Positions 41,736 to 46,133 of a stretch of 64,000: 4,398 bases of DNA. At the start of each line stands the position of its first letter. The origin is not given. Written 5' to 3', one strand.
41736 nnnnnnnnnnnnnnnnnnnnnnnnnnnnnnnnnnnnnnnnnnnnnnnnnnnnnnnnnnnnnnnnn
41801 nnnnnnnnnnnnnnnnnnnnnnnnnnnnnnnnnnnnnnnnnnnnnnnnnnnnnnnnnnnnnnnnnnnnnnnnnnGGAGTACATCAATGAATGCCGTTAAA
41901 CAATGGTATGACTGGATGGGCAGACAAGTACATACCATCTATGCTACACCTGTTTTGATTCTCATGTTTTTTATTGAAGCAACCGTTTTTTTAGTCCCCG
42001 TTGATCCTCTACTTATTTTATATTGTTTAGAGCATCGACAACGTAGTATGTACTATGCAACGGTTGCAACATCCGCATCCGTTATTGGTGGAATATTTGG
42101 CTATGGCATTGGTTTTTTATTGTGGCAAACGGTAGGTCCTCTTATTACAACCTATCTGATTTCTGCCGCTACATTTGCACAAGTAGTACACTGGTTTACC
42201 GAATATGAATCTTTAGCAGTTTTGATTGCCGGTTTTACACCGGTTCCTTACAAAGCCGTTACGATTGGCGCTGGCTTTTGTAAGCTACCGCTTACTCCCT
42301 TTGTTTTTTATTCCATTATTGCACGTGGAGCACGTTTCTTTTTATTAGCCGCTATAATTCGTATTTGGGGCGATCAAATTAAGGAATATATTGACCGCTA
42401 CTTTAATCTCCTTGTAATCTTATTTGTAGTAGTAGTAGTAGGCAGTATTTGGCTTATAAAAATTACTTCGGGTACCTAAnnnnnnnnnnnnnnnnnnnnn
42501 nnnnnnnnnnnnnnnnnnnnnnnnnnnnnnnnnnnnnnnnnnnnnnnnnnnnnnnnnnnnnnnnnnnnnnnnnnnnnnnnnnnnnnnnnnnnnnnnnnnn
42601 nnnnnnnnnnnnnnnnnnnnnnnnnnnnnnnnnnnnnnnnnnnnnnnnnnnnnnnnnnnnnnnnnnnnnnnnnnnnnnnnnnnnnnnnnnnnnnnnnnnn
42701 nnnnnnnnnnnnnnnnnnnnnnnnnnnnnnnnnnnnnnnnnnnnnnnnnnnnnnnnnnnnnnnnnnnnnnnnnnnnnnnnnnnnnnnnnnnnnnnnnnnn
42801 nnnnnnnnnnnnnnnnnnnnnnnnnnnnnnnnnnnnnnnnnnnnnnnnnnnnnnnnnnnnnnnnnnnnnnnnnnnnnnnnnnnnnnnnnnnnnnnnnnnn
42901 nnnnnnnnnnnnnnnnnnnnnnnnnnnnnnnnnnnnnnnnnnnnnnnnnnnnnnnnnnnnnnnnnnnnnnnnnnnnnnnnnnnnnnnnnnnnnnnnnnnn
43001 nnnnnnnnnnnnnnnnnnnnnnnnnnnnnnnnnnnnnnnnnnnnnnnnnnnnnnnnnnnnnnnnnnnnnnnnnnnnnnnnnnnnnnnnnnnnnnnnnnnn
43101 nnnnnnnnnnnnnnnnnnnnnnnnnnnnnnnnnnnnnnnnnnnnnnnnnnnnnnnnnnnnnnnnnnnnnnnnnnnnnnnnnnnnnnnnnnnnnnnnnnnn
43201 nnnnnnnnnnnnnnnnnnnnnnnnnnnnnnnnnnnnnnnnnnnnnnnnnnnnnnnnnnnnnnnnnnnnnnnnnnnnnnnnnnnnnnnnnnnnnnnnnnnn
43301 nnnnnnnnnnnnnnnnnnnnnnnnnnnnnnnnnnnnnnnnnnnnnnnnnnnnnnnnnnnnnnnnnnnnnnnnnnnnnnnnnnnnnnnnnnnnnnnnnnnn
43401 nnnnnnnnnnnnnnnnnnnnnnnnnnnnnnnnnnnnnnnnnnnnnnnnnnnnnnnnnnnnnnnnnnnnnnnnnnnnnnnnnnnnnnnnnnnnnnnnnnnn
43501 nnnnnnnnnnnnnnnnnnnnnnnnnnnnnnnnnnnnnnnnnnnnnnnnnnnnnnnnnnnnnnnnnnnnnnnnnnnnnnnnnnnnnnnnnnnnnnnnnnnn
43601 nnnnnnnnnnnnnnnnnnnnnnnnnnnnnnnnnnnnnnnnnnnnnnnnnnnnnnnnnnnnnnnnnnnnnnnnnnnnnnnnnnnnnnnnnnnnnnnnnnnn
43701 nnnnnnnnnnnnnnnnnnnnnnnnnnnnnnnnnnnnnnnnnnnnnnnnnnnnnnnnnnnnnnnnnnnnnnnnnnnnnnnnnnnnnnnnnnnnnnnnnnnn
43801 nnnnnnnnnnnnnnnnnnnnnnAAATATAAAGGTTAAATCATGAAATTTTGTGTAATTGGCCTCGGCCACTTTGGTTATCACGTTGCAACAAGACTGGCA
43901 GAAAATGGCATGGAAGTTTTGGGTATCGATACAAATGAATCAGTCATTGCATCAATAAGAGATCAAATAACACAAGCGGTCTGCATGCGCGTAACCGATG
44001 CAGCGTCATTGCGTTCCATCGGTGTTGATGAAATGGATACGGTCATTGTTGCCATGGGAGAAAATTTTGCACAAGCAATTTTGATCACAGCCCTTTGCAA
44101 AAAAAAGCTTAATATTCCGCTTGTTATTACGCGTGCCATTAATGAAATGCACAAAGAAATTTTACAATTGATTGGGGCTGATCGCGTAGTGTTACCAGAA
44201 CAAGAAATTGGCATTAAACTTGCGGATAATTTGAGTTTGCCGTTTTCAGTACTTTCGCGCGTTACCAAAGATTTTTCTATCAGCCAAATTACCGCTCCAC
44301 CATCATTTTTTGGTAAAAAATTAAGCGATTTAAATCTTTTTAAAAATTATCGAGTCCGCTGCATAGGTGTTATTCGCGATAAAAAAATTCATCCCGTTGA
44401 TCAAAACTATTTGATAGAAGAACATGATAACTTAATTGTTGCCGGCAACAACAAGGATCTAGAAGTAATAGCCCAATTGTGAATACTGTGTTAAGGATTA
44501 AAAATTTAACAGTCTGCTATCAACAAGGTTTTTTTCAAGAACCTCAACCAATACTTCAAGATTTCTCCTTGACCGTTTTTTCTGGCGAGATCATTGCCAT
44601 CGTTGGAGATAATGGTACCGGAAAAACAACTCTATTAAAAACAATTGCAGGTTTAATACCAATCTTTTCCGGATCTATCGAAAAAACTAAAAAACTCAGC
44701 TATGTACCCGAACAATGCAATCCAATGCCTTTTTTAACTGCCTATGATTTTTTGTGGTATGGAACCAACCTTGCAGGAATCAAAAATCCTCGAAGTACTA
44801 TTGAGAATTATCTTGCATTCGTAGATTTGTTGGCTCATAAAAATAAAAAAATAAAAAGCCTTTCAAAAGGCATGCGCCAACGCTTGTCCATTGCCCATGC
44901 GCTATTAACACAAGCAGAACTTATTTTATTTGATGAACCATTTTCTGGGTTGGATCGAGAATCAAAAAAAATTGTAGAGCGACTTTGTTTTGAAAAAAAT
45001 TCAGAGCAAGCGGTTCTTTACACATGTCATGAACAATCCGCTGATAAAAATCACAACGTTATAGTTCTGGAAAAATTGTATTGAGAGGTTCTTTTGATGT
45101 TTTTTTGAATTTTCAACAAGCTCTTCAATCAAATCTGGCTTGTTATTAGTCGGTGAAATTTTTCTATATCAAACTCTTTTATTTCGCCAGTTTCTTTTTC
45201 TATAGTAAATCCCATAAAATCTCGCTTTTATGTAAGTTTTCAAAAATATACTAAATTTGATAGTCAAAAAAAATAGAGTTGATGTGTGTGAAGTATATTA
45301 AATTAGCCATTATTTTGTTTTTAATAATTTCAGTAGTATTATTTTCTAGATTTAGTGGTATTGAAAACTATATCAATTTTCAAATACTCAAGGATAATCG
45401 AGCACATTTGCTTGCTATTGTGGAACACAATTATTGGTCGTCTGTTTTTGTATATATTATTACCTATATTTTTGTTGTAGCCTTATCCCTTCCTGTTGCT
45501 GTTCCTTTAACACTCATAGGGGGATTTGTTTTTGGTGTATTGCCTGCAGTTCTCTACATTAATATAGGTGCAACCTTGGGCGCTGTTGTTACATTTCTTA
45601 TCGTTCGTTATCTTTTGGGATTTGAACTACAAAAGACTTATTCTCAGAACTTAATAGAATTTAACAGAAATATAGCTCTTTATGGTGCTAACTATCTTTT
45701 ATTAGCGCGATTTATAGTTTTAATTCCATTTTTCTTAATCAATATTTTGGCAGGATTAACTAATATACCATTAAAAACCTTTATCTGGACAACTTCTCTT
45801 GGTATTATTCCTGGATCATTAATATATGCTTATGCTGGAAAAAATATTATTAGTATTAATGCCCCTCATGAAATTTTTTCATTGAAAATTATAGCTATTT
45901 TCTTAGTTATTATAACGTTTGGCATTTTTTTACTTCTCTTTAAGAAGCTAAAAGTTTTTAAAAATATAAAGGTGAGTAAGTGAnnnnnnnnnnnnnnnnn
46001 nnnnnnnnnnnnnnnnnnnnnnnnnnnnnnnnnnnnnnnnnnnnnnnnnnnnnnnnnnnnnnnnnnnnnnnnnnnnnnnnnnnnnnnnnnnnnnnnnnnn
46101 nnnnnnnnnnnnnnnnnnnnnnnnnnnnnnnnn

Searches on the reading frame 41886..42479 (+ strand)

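Call 64: search_protein_families(library=pfam, proteins=[window:41886-42479:+], max_evalue=0.00001)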
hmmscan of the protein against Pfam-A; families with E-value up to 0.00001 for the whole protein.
window:41886-42479:+ (197 aa): 1 family
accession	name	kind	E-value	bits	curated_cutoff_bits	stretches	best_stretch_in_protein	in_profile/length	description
PF09335.16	VTT_dom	-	3.4e-08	34.4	33.9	1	57-158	19-121/123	VTT domain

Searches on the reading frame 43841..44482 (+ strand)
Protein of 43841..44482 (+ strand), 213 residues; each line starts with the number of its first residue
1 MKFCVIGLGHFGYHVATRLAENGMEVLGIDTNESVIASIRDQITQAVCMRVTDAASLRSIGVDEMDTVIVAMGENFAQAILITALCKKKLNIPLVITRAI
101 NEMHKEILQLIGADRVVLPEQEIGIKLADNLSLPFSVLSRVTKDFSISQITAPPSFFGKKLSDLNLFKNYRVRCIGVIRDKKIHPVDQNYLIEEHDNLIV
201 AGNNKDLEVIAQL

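Call 65: search_protein_families(library=pfam, proteins=[window:43841-44482:+], max_evalue=0.00001)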
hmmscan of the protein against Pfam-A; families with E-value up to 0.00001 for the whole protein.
window:43841-44482:+ (213 aa): 3 families
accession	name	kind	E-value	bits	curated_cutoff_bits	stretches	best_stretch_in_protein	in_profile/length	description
PF02254.24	TrkA_N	-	6.5e-27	94.6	23.8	1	3-119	1-116/116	TrkA-N domain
PF02080.26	TrkA_C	-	9.9e-11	41.8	27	1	150-210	6-66/71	TrkA-C domain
PF03721.20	UDPG_MGDP_dh_N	-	9.5e-08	32.3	27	1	1-44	1-44/187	UDP-glucose/GDP-mannose dehydrogenase family, NAD binding domain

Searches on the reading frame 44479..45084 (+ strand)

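Call 65: search_protein_families(library=pfam, proteins=[window:44479-45084:+], max_evalue=0.00001)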
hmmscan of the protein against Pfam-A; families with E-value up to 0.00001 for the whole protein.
window:44479-45084:+ (201 aa): 2 families
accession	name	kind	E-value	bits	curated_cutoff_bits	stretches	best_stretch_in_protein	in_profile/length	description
PF00005.33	ABC_tran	-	5e-27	95.6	25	1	26-155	1-136/137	ABC transporter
PF13304.12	AAA_21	-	2.7e-08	34.7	27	0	38-59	1-22/304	AAA domain, putative AbiEii toxin, Type IV TA system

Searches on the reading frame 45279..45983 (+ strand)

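Call 65: search_protein_families(library=pfam, proteins=[window:45279-45983:+], max_evalue=0.00001)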
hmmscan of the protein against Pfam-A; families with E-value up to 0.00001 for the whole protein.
window:45279-45983:+ (234 aa): 1 family
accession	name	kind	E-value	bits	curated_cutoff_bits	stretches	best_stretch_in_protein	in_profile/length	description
PF09335.16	VTT_dom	-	4.6e-23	82.4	33.9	1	75-188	4-122/123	VTT domain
